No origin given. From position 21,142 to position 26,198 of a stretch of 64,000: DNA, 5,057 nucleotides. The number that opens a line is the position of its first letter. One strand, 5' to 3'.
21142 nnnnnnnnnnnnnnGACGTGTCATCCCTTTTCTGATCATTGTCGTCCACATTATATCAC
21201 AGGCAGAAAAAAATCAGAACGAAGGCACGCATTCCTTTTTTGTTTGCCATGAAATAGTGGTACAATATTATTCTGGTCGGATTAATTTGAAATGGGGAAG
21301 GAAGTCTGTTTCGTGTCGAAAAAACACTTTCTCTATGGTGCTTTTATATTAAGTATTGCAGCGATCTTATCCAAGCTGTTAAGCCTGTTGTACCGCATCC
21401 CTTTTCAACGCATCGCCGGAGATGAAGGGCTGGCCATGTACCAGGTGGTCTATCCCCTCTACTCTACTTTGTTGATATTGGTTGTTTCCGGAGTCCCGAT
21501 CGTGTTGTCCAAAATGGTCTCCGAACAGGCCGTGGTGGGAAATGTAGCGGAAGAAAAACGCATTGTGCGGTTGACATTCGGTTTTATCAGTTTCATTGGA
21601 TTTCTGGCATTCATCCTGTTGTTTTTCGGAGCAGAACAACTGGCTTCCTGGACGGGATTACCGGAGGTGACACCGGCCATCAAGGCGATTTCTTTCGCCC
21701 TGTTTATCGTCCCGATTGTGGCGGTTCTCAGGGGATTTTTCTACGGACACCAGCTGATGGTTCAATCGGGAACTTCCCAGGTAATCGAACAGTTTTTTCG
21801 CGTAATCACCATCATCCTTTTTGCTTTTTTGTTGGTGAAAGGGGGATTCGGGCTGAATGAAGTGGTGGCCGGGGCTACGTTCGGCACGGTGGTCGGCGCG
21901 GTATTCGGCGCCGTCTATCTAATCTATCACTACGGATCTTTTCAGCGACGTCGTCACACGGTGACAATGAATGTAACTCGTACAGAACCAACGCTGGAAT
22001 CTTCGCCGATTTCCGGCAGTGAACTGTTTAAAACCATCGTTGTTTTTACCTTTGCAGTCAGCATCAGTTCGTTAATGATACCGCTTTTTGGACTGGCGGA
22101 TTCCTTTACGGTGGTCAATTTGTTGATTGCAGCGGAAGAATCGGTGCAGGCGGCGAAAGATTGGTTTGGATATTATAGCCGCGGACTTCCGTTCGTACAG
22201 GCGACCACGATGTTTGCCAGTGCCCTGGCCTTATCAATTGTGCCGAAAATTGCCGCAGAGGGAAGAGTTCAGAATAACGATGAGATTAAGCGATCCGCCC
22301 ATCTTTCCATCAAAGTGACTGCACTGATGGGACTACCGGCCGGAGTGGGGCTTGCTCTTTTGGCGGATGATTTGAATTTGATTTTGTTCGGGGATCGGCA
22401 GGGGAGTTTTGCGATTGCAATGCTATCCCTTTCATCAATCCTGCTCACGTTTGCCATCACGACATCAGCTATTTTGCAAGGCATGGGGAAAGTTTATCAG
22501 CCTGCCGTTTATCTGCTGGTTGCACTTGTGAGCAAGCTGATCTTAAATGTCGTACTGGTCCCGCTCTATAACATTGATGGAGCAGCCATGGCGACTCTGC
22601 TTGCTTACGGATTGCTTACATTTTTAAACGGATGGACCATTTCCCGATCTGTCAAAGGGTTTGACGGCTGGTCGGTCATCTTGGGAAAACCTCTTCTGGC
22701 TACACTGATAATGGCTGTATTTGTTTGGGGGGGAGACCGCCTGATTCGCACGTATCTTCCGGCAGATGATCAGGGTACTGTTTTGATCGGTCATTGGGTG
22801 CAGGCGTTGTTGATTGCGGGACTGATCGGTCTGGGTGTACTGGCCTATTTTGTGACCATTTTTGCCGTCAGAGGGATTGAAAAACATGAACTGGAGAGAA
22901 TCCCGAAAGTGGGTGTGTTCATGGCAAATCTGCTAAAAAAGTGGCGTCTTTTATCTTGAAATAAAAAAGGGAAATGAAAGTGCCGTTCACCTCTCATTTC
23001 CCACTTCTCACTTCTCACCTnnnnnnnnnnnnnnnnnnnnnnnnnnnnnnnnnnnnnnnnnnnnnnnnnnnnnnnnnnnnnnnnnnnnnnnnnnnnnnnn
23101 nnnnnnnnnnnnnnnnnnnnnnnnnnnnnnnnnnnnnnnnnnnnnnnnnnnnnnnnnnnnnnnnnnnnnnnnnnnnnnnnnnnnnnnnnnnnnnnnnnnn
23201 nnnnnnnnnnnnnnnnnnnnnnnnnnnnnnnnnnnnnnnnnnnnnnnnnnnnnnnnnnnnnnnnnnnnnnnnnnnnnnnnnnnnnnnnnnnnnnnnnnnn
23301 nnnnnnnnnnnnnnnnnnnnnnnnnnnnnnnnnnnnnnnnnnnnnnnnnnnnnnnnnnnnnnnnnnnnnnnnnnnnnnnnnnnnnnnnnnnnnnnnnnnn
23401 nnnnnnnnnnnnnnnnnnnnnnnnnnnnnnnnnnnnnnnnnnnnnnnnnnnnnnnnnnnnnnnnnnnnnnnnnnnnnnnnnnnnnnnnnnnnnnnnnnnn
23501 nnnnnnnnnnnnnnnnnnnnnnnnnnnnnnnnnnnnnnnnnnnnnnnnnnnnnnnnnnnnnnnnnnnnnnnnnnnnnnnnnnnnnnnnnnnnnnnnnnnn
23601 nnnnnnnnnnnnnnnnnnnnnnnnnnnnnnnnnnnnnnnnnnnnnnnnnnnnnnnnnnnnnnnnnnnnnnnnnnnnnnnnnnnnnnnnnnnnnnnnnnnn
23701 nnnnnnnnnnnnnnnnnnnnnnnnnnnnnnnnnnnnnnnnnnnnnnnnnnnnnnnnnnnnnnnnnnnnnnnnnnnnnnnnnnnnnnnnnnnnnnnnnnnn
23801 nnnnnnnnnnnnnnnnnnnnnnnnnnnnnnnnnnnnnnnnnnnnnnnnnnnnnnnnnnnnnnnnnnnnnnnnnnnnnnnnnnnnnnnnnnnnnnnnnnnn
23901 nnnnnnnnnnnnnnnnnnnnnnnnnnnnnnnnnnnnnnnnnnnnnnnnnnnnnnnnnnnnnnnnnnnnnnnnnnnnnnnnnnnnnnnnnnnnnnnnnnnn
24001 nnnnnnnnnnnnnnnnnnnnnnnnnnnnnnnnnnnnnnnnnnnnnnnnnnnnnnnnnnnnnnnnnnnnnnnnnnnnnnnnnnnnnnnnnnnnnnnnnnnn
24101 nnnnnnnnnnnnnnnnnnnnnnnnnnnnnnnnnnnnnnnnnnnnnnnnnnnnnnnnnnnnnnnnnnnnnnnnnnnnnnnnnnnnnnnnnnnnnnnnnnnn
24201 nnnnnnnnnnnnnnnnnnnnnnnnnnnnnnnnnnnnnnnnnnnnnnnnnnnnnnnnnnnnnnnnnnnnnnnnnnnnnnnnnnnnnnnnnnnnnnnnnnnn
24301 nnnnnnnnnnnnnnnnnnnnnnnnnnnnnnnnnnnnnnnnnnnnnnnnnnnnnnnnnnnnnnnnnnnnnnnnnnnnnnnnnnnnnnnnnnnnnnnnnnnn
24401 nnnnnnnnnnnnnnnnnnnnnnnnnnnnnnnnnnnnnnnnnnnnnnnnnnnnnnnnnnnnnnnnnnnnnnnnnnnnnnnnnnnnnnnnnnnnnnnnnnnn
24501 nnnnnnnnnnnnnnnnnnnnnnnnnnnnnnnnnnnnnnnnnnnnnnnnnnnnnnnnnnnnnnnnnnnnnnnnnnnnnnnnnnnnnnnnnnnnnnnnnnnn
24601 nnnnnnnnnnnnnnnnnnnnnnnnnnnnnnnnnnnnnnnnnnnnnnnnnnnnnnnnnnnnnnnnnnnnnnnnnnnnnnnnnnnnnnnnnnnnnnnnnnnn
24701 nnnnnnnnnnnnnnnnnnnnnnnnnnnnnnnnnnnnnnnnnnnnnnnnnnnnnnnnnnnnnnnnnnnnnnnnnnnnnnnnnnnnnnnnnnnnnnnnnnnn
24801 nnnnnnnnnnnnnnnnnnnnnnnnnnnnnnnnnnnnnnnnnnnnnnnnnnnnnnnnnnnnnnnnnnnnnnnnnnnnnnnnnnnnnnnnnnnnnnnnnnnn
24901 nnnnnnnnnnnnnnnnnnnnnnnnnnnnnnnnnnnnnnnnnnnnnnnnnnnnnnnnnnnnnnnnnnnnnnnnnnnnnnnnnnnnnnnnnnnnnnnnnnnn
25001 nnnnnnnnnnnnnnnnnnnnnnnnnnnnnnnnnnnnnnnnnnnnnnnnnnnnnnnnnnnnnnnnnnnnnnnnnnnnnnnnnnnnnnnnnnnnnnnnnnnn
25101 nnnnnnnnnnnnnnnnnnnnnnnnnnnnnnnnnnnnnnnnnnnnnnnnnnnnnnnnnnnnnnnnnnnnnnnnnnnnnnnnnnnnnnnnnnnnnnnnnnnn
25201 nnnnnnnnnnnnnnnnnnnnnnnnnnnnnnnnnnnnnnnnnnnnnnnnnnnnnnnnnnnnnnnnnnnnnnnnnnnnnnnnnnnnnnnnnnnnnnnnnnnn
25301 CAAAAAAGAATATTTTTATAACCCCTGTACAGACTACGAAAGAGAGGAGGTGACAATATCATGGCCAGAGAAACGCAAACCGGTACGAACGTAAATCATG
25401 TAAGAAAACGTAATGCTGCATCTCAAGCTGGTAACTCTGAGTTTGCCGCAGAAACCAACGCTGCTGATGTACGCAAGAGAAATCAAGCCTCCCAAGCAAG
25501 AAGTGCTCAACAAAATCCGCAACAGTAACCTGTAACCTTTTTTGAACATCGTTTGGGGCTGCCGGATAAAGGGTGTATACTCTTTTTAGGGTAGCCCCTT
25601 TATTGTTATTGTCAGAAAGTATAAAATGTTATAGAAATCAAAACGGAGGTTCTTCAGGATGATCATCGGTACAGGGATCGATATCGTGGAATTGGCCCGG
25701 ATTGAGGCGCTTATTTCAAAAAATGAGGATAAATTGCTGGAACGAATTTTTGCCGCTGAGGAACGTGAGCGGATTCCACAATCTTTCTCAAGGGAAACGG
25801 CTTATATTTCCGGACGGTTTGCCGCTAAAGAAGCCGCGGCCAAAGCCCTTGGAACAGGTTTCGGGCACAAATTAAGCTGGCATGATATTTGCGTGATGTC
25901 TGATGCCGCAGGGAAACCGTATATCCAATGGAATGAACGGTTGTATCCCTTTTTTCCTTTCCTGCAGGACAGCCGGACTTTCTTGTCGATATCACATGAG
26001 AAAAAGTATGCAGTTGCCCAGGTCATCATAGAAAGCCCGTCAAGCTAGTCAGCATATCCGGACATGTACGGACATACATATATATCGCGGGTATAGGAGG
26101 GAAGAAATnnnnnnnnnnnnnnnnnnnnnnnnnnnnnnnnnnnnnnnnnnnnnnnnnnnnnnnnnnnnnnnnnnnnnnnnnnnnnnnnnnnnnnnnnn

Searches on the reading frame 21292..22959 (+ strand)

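Call 27: search_protein_families(library=pfam, proteins=[window:21292-22959:+], max_evalue=0.00001)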
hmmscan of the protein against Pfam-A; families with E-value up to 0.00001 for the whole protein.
window:21292-22959:+ (555 aa): 1 family
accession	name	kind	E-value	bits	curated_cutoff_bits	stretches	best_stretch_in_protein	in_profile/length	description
PF01943.22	Polysacc_synt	-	5.5e-23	82.2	28.2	1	15-320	3-270/274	Polysaccharide biosynthesis protein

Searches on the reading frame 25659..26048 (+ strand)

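Call 79: search_protein_families(library=pfam, proteins=[window:25659-26048:+], max_evalue=0.0001)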
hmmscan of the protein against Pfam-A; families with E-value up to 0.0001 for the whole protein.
window:25659-26048:+ (129 aa): 1 family
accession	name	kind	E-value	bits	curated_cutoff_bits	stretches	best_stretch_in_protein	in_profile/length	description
PF01648.25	ACPS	-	8e-20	71.4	25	1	5-120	2-109/111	4'-phosphopantetheinyl transferase superfamily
